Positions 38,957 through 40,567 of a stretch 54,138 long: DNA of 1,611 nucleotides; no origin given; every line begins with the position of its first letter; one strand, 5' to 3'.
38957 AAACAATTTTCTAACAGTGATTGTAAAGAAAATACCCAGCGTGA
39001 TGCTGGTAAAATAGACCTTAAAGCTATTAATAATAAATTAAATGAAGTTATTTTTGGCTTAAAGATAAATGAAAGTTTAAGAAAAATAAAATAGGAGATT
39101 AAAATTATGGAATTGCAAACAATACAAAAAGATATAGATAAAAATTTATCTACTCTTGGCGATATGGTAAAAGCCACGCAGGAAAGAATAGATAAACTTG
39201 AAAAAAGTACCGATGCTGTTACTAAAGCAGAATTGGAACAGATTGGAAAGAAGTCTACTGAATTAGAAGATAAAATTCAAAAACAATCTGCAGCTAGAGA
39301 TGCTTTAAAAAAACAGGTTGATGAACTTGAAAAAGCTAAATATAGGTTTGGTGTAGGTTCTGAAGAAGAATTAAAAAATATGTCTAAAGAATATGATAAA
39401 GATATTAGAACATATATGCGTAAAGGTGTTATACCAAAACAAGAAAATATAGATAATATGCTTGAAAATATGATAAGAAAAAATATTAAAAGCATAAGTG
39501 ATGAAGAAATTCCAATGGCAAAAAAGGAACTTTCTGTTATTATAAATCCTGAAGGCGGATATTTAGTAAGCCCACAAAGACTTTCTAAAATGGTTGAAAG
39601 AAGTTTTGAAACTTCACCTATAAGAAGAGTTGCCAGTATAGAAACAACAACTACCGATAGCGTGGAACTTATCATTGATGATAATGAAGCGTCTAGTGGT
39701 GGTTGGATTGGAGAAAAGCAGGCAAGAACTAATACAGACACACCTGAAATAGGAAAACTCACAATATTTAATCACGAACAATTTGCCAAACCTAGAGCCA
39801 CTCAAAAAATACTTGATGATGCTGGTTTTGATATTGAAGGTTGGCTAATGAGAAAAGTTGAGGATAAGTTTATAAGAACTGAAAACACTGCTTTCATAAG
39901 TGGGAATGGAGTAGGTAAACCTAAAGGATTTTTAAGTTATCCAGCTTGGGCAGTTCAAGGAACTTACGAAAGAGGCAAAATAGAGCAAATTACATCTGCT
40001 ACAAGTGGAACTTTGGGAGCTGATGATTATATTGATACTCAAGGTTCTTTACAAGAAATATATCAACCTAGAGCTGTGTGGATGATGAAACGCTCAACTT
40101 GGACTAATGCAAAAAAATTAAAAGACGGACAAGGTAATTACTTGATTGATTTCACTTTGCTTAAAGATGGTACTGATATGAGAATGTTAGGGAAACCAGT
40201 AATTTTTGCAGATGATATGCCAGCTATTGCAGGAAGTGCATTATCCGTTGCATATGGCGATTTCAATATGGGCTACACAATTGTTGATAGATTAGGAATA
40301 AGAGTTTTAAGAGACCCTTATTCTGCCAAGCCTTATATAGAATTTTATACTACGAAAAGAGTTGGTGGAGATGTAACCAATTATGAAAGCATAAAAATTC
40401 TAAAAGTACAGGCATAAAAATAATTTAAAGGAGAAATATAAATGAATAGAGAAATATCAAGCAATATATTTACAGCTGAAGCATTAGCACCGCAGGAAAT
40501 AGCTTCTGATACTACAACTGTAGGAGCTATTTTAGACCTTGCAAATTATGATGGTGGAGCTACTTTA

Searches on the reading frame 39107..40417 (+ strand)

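Call 13: search_protein_families(library=phrogs, proteins=[window:39107-40417:+], max_evalue=0.00001)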
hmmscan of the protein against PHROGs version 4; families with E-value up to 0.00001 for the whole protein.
window:39107-40417:+ (436 aa): 4 families
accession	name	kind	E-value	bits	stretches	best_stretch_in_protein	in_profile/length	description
phrog_10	-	head and packaging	4.1e-63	215.5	1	23-435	278-636/752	major head protein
phrog_15928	-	head and packaging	4e-31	109.5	1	236-436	2-181/185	major head protein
phrog_617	-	head and packaging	2.3e-17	64.1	1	191-434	390-623/626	major head protein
phrog_17162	-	unknown function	1.1e-06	29.7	1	357-436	4-84/85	-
